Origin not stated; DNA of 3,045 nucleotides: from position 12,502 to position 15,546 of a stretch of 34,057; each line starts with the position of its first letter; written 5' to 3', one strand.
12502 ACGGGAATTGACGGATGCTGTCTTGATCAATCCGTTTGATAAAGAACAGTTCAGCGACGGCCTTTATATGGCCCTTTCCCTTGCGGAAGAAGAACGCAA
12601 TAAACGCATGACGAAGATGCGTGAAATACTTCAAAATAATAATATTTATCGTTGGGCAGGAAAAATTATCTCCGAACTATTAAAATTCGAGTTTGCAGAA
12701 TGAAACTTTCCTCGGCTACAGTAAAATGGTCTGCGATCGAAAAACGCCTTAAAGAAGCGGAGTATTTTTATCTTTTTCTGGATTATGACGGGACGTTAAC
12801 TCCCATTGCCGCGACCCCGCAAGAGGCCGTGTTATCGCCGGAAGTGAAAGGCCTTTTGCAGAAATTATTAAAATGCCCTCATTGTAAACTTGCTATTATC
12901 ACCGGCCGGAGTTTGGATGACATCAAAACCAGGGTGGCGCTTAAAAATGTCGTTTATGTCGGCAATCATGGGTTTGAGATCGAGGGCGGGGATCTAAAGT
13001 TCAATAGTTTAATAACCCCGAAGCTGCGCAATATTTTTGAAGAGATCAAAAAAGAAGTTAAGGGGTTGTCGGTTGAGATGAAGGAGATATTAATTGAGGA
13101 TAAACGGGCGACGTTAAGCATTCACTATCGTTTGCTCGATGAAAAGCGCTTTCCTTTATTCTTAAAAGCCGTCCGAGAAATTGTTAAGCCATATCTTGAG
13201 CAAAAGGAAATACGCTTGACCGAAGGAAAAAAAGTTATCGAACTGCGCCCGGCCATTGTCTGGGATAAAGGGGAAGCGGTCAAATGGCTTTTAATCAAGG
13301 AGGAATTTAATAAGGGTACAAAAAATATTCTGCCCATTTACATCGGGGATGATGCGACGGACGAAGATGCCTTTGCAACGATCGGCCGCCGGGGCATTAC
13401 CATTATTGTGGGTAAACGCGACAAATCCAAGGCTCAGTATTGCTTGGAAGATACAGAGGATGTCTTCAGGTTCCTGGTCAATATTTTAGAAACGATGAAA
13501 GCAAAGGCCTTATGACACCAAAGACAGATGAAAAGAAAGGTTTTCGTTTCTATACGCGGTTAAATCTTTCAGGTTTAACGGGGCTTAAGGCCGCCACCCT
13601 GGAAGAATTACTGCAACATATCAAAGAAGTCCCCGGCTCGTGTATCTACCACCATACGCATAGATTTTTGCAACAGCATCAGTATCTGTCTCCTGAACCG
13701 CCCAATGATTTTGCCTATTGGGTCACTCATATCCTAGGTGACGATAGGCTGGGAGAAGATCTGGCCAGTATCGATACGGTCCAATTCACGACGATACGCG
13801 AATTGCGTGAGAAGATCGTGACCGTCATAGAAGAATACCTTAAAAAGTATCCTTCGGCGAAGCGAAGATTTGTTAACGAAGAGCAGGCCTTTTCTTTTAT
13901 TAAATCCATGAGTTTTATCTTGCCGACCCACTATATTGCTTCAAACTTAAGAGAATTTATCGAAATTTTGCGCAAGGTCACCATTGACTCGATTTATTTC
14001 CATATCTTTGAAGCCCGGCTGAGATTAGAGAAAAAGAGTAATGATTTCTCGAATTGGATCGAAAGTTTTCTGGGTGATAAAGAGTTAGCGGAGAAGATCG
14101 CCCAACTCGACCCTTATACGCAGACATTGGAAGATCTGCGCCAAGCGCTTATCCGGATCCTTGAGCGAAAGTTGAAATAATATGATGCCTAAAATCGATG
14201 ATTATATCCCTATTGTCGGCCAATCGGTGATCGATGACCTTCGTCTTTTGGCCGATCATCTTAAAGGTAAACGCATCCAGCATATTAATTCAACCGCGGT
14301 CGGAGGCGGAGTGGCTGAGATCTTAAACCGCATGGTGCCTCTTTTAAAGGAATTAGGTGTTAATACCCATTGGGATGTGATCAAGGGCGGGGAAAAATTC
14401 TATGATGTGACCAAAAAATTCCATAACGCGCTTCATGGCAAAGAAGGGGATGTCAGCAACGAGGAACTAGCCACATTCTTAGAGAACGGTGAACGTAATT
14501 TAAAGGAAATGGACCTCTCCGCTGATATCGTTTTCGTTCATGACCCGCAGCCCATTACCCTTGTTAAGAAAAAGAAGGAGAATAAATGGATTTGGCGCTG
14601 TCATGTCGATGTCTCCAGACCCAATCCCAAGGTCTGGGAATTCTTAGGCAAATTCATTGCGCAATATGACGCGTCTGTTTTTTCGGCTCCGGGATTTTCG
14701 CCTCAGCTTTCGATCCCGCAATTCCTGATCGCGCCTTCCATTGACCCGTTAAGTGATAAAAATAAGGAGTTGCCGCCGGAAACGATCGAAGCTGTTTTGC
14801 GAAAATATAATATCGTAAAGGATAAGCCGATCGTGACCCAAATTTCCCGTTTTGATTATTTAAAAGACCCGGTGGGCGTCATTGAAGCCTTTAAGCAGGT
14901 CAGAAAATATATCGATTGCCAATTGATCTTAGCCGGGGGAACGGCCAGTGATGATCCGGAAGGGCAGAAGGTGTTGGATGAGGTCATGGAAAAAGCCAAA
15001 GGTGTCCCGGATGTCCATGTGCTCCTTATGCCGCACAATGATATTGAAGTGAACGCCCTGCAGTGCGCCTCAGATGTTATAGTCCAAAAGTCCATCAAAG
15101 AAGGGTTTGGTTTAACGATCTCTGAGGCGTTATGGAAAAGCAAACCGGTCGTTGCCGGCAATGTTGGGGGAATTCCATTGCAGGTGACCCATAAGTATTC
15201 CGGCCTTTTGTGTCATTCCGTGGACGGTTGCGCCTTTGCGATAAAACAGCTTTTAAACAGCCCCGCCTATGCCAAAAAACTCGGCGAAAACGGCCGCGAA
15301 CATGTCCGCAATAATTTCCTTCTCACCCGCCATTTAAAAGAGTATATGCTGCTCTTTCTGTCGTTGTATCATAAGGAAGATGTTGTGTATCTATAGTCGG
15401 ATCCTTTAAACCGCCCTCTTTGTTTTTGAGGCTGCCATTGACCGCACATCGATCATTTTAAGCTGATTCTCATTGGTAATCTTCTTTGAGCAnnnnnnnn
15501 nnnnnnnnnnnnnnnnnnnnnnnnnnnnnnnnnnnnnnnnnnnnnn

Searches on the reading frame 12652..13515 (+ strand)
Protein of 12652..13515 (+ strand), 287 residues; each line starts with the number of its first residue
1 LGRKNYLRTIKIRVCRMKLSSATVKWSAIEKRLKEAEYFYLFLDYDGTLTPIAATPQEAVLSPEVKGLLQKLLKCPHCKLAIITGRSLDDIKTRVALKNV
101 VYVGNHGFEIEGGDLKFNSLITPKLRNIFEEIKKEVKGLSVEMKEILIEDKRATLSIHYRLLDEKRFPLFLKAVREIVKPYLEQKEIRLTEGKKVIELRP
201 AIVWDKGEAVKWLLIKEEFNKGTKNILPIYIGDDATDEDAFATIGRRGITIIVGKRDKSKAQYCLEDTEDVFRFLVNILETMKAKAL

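Call 34: search_protein_families(library=pfam, proteins=[window:12652-13515:+], max_evalue=0.001)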
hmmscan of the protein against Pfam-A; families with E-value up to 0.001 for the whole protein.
window:12652-13515:+ (287 aa): 2 families
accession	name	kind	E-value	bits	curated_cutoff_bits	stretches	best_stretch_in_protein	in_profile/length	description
PF02358.22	Trehalose_PPase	-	3e-42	144.8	27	1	42-265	1-231/235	Trehalose-phosphatase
PF05116.19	S6PP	-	0.00056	20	20.3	0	205-271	165-224/247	Sucrose-6F-phosphate phosphohydrolase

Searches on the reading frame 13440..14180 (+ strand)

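Call 4: search_protein_families(library=pfam, proteins=[window:13440-14180:+], max_evalue=0.01)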
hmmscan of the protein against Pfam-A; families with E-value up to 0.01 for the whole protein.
window:13440-14180:+ (246 aa): 1 family
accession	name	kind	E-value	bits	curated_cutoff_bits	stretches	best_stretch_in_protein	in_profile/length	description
PF19027.5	DUF5752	-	3.8e-71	239.2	23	1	33-242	2-208/208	Family of unknown function (DUF5752)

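Call 5: search_protein_families(library=ncbifam, proteins=[window:13440-14180:+], max_evalue=0.01)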
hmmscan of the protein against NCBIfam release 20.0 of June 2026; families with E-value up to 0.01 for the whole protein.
window:13440-14180:+ (246 aa): 1 family
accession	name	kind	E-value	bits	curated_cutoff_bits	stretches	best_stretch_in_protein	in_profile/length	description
NF007590.0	PRK10227.1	equivalog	0.0095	16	244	0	16-52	17-53/135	Cu(I)-responsive transcriptional regulator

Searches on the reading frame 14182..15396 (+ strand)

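Call 4: search_protein_families(library=pfam, proteins=[window:14182-15396:+], max_evalue=0.01)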
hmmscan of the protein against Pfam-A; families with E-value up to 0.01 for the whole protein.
window:14182-15396:+ (404 aa): 4 families
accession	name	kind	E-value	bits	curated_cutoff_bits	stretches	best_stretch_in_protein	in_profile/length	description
PF21269.3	TreT_GT1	-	2.3e-55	186.7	27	1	34-173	1-143/144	Trehalose synthase, N-terminal domain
PF00534.26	Glycos_transf_1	-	2.8e-26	92.5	26.4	1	206-373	6-171/172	Glycosyl transferases group 1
PF13692.12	Glyco_trans_1_4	-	1.1e-14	55.4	27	1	216-359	2-141/142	Glycosyl transferases group 1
PF20706.3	GT4-conflict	-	2.7e-05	23.8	26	1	221-331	203-316/385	Family 4 Glycosyltransferase in conflict systems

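Call 5: search_protein_families(library=ncbifam, proteins=[window:14182-15396:+], max_evalue=0.01)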
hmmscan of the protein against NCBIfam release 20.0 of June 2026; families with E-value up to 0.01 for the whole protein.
window:14182-15396:+ (404 aa): 23 families
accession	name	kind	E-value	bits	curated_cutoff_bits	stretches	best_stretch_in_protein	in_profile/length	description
NF041139.1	TreT_Thcocales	equivalog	9.7e-109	363.9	775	1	4-394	13-411/412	trehalose synthase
TIGR03999.1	thiol_BshA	equivalog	1.5e-23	83.4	273.7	1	200-392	184-370/375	N-acetyl-alpha-D-glucosaminyl L-malate synthase BshA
TIGR02149.1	glgA_Coryne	subfamily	1.9e-19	70.1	302.4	1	200-379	189-374/391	glycogen synthase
TIGR03088.1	stp2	hypoth_equivalog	2.4e-19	69.6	409.05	1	201-392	179-370/374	TIGR03088 family PEP-CTERM/XrtA system glycosyltransferase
TIGR03449.1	mycothiol_MshA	equivalog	5.6e-15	55.2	462.5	1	202-377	207-386/406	D-inositol-3-phosphate glycosyltransferase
NF041876.1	EPS_EpsE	equivalog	7.5e-14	51.8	400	1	221-382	220-383/389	exopolysaccharide biosynthesis GT4 family glycosyltransferase EpsE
NF038295.1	EPS_HpsP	equivalog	1.2e-12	47.5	550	1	203-380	195-372/388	hormogonium polysaccharide biosynthesis glycosyltransferase HpsP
NF038229.1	Glyco4_Geo_Pelo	equivalog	2.2e-12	46.6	400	1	239-393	185-334/338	GPMC system family 4 glycosyltransferase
TIGR04047.1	MSMEG_0565_glyc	hypoth_equivalog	3.4e-12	46.1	259.85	1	211-361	189-342/373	MSMEG_0565 family glycosyltransferase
TIGR02472.1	sucr_P_syn_N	equivalog_domain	2.6e-09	36.4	576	1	194-389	227-435/439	sucrose-phosphate synthase, putative, glycosyltransferase domain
NF047684.1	TeichurnBiosyTuaC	equivalog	2.3e-08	33.4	550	1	203-383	207-377/391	teichuronic acid biosynthesis protein TuaC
NF053787.1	GlcN_PG_synth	equivalog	3.4e-08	32.7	480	1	283-387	248-351/361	N-acetylglucosaminyl phosphatidylglycerol synthase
TIGR04157.1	glyco_rSAM_CFB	subfamily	2.3e-05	23.6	400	1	190-388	202-402/406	TIGR04157 family glycosyltransferase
NF049988.1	MGlcDAGSynMgs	equivalog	2.6e-05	23.8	400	1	196-377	194-370/398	alpha-monoglucosyldiacylglycerol synthase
TIGR02470.1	sucr_synth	equivalog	5.1e-05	21.6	810.4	1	213-353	548-700/784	sucrose synthase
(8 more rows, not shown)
